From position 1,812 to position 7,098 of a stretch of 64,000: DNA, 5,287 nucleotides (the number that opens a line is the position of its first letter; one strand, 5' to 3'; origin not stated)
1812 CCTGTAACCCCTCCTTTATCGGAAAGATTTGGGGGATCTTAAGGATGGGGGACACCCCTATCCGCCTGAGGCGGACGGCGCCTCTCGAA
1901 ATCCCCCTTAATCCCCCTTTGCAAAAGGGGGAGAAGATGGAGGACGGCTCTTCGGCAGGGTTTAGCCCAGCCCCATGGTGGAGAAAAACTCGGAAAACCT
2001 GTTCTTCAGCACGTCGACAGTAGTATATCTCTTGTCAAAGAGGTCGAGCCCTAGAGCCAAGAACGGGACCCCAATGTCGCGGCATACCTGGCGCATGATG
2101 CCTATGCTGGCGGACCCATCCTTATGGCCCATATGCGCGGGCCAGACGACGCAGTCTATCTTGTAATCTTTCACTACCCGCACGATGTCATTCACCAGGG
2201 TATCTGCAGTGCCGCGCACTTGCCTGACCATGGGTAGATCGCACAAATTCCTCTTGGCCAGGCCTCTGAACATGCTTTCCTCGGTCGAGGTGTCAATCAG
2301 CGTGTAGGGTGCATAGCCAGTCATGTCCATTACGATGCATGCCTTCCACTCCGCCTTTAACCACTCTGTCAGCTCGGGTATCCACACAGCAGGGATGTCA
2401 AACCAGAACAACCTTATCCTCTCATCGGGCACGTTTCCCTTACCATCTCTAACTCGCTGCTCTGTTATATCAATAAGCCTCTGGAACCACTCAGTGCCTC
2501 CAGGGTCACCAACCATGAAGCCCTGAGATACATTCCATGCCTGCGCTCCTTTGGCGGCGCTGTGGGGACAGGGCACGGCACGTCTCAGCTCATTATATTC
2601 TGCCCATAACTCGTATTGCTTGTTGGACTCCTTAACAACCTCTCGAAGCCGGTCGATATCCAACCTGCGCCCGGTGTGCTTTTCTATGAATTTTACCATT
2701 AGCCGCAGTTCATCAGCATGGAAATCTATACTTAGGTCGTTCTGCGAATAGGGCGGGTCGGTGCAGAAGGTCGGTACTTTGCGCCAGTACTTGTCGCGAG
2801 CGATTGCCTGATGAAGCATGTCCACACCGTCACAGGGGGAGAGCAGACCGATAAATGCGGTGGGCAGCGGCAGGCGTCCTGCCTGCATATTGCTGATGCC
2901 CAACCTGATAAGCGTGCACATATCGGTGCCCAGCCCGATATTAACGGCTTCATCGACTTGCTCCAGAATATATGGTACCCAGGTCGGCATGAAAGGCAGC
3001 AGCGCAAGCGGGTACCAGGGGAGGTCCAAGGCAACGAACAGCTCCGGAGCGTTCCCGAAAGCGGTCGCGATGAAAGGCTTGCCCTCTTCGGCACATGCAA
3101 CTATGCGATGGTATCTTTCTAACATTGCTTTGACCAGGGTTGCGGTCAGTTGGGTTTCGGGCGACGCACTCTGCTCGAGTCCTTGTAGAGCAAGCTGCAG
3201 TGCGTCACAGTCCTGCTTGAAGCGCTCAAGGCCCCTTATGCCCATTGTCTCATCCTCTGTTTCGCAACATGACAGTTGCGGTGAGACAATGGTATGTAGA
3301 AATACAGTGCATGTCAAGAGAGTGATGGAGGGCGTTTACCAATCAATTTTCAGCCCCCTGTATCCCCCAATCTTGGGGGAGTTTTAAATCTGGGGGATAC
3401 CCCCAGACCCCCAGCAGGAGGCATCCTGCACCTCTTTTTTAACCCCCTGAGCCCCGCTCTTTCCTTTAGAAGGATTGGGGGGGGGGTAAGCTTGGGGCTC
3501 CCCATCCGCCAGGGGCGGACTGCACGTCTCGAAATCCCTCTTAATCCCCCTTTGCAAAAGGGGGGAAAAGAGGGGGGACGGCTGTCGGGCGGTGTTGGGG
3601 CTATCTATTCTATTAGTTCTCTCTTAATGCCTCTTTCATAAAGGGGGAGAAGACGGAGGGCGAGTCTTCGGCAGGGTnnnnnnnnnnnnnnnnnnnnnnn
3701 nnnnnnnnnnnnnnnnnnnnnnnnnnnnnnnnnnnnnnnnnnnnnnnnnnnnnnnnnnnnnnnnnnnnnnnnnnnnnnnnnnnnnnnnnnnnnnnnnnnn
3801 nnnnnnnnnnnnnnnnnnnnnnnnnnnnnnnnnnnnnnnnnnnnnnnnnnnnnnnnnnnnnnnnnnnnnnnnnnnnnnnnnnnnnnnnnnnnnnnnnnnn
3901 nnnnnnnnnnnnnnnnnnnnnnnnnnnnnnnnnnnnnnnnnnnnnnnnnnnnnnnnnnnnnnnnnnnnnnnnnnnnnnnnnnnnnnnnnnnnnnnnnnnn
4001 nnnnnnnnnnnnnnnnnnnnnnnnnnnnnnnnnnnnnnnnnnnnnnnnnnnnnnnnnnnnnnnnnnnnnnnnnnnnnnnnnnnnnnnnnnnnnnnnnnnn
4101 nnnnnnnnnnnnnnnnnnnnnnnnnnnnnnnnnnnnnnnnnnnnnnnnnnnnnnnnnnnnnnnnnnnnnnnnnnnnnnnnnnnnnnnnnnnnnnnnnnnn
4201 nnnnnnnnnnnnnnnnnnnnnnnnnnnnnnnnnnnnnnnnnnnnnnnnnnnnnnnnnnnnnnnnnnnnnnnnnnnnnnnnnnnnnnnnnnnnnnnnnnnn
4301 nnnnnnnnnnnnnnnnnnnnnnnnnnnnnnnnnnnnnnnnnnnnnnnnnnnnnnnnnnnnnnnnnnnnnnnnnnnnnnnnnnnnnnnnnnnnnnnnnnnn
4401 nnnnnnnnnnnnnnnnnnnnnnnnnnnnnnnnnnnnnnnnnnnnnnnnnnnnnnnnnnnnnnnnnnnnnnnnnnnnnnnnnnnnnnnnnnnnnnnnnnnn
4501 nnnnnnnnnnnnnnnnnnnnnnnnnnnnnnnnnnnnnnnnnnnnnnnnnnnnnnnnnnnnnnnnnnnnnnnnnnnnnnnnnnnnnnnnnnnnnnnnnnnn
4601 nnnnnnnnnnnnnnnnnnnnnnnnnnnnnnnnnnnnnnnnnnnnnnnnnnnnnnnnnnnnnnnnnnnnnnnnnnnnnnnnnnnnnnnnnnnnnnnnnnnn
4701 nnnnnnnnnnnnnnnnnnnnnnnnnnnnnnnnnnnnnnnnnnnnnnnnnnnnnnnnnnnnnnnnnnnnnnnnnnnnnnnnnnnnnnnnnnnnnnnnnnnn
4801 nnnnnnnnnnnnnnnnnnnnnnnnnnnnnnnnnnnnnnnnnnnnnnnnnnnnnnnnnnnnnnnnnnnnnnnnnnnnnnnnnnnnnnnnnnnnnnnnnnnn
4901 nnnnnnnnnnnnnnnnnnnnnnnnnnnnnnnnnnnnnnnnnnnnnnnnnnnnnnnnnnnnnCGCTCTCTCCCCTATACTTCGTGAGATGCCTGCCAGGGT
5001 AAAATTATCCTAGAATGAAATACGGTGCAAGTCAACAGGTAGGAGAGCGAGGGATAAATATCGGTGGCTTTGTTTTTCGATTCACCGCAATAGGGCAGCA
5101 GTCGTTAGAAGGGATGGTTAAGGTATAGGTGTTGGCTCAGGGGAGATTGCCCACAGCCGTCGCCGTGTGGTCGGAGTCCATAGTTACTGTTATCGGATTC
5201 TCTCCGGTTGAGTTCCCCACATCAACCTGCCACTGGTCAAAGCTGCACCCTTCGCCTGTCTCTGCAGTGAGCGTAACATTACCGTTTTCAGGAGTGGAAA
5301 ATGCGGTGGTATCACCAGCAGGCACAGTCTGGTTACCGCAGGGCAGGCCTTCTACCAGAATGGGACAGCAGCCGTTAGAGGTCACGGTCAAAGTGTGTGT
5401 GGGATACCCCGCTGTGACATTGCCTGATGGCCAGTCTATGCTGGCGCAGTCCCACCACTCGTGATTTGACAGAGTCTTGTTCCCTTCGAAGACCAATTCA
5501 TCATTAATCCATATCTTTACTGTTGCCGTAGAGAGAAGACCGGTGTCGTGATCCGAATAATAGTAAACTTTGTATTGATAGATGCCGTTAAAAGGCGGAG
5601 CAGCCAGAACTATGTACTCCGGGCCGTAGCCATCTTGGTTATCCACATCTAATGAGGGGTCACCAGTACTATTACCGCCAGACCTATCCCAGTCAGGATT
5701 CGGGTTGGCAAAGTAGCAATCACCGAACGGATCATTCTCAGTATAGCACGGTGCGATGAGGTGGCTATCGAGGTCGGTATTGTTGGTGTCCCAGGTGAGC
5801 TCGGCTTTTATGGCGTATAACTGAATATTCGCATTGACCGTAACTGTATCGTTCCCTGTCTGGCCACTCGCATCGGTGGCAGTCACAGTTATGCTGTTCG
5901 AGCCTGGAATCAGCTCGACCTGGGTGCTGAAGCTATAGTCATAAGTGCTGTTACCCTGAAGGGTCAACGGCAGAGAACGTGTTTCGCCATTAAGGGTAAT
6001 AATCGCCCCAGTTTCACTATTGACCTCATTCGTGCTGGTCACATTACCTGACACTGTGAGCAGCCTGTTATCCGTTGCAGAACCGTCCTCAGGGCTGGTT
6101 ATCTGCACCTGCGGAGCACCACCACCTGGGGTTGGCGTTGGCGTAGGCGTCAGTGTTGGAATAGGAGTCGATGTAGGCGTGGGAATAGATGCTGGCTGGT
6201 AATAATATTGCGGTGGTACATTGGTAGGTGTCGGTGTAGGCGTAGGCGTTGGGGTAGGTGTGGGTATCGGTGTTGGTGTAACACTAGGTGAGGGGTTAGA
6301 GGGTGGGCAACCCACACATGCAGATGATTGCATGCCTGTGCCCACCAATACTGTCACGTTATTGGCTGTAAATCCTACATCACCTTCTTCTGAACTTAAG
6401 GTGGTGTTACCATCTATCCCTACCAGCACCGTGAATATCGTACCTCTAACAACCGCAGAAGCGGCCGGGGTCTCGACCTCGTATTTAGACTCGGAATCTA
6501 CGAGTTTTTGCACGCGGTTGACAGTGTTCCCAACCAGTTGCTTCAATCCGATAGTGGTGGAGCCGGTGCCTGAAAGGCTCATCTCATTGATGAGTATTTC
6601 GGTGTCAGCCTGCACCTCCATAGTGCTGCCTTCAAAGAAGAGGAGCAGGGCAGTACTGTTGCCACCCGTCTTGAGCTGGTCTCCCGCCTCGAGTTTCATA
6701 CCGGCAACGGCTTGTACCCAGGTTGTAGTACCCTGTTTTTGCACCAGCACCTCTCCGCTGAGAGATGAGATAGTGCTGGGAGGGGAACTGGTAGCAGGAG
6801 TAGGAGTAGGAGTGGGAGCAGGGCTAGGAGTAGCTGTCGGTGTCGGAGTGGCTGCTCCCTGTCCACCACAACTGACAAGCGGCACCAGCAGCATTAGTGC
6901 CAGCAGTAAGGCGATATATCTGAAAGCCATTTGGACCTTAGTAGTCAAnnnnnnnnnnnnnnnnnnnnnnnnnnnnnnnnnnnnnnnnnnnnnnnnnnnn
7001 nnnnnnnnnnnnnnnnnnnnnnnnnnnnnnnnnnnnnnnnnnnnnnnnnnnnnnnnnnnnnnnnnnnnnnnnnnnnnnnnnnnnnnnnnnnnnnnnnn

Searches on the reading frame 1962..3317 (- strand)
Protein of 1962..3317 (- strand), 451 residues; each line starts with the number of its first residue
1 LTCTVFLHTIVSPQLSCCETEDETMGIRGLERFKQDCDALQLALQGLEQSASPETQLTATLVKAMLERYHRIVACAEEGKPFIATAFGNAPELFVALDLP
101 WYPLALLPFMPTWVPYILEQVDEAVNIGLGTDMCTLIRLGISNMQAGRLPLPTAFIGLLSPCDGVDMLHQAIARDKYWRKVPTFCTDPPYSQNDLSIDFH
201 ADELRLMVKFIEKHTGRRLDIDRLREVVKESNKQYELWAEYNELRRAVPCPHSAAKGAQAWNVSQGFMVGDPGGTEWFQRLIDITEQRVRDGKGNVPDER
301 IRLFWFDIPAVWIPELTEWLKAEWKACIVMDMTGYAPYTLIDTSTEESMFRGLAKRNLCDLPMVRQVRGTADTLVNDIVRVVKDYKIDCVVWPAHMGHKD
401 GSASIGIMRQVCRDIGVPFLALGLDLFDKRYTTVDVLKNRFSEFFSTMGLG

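Call 31: search_protein_families(library=pfam, proteins=[window:1962-3317:-], max_evalue=0.001)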
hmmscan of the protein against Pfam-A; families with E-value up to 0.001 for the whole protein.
window:1962-3317:- (451 aa): 1 family
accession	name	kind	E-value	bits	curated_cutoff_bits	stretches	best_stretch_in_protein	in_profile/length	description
PF06050.19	HGD-D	-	6.1e-47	161.3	28.4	1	120-445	26-339/342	2-hydroxyglutaryl-CoA dehydratase, D-component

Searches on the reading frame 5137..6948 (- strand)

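Call 3: search_protein_families(library=ncbifam, proteins=[window:5137-6948:-], max_evalue=1)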
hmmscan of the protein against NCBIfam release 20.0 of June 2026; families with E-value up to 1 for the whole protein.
window:5137-6948:- (603 aa): 7 families
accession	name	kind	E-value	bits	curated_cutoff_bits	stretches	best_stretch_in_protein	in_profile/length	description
NF033165.1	lipo_LipL45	exception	1e-09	37.9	350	1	48-201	29-180/391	lipoprotein LipL45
NF047849.1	Lsa33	exception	1.9e-08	33.8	420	1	63-195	35-166/310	surface adhesin Lsa33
NF033682.1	retention_LapA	subfamily_domain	7.8e-05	22.9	50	1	57-150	3-96/145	retention module-containing protein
NF058595.1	invert_tail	domain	0.016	15.5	37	1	9-42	54-88/113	lipo-invert putative C-terminal anchoring domain-containing protein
NF040983.1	BimA_second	exception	0.098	11.5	600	1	34-60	107-148/381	trimeric autotransporter actin-nucleating factor BimA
NF047876.1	Lsa19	exception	0.28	10.9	250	1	109-205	57-150/182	adhesin Lsa19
NF041057.1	Rcas_1661_fam_Se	equivalog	0.41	10.2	190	1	17-60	2-48/247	Rcas_1661 family thioredoxin-like (seleno)lipoprotein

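Call 4: search_protein_families(library=pfam, proteins=[window:5137-6948:-], max_evalue=1)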
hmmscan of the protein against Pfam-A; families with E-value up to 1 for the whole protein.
window:5137-6948:- (603 aa): 5 families
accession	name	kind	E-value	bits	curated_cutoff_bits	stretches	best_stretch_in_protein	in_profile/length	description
PF09136.16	Glucodextran_B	-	2.4e-08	34.2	27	1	279-374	1-82/83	Glucodextranase, domain B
PF04773.18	FecR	-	8.8e-07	29.7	24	1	90-191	1-96/97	FecR protein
PF18998.6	Flg_new_2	-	0.00025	21.4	23.6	1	554-598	21-67/73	Divergent InlB B-repeat domain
PF12044.14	Metallopep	-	0.0048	16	27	1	281-372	2-86/427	Putative peptidase family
PF06380.16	DUF1072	-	0.94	9.8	25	1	198-219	14-35/39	Protein of unknown function (DUF1072)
